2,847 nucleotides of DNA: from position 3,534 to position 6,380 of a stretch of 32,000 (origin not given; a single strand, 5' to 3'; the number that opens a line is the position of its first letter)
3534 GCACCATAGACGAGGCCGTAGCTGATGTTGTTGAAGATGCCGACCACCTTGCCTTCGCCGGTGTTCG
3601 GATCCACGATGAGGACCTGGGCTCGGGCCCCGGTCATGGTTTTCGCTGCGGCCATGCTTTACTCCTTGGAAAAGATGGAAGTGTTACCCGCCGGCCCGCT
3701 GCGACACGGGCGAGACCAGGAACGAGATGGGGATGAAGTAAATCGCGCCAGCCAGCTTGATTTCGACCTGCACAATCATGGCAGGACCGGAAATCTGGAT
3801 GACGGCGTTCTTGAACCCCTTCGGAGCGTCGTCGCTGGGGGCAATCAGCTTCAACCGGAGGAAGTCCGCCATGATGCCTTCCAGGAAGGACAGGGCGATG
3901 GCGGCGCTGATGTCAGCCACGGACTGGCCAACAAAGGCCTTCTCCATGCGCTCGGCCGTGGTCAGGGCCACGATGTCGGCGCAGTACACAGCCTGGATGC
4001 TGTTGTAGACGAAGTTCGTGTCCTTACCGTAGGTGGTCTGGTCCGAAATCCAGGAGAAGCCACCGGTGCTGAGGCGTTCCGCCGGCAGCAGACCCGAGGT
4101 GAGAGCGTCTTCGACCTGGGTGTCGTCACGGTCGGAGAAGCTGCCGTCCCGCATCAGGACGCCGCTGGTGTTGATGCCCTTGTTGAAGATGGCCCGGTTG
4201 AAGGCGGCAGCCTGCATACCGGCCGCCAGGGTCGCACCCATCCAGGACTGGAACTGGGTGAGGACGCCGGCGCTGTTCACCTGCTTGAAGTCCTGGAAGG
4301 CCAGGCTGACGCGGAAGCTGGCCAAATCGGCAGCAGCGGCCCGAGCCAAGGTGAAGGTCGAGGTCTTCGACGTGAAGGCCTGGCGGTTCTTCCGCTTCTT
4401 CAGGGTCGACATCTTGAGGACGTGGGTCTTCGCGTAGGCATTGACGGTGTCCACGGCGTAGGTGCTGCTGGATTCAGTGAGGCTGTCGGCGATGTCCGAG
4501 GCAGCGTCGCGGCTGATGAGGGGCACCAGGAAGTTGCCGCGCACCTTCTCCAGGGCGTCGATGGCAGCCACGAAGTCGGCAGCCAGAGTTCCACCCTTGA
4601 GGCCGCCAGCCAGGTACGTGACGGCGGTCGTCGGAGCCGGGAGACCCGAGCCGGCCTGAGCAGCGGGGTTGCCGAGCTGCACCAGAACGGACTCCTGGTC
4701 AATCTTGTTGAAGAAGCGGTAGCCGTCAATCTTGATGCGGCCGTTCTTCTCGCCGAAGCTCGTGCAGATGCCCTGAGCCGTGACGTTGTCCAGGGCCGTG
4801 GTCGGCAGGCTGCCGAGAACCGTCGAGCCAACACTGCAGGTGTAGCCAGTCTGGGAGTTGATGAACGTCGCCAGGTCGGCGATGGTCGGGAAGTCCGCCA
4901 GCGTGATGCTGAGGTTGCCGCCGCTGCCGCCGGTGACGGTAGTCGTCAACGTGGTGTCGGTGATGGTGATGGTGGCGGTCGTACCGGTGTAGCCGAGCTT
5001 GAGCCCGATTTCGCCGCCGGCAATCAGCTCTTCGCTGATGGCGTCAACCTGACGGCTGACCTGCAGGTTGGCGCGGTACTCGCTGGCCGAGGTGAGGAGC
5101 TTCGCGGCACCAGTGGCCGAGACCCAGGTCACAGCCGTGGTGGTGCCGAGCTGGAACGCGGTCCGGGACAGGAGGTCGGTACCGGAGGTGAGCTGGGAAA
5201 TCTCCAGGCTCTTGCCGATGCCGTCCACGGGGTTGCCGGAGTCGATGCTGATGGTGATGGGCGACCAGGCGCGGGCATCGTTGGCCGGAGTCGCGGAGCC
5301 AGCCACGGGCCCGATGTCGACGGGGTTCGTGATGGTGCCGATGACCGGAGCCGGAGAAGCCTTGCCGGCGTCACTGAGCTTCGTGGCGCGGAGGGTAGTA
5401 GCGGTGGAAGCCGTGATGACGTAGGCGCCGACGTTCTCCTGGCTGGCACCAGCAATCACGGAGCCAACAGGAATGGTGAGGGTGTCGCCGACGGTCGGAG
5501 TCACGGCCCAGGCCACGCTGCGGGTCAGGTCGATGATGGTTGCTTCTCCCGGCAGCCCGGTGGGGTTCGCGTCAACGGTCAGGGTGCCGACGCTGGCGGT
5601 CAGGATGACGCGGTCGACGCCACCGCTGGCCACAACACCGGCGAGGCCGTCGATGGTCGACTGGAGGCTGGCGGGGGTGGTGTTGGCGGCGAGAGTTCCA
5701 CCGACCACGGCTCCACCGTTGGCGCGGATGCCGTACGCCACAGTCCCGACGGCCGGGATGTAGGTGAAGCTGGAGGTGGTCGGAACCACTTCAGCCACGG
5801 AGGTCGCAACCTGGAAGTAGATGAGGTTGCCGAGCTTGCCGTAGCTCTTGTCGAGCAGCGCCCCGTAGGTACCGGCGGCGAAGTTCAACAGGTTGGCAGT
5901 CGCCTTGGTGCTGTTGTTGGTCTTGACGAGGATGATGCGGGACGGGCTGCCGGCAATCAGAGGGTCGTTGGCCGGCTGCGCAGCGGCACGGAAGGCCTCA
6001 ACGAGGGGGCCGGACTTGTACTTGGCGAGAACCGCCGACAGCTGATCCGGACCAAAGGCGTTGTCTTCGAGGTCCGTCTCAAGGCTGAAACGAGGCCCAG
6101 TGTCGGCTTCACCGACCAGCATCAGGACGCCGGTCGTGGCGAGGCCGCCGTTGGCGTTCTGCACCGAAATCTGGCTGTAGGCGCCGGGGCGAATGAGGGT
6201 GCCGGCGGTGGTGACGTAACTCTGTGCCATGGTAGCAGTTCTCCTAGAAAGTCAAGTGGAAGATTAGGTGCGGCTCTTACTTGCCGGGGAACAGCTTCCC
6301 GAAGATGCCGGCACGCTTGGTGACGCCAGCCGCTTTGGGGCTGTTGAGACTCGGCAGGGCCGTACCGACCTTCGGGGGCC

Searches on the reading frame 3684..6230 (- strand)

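Call 6: search_protein_families(library=phrogs, proteins=[window:3684-6230:-], max_evalue=0.01)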
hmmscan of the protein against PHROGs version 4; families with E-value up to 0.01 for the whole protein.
window:3684-6230:- (848 aa): 1 family
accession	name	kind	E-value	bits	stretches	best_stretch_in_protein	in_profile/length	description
phrog_279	-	tail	2.4e-27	96.9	2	415-841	134-484/489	tail sheath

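Call 19: search_protein_families(library=pfam, proteins=[window:3684-6230:-], max_evalue=0.01)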
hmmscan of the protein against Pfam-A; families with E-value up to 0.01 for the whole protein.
window:3684-6230:- (848 aa): 0 families
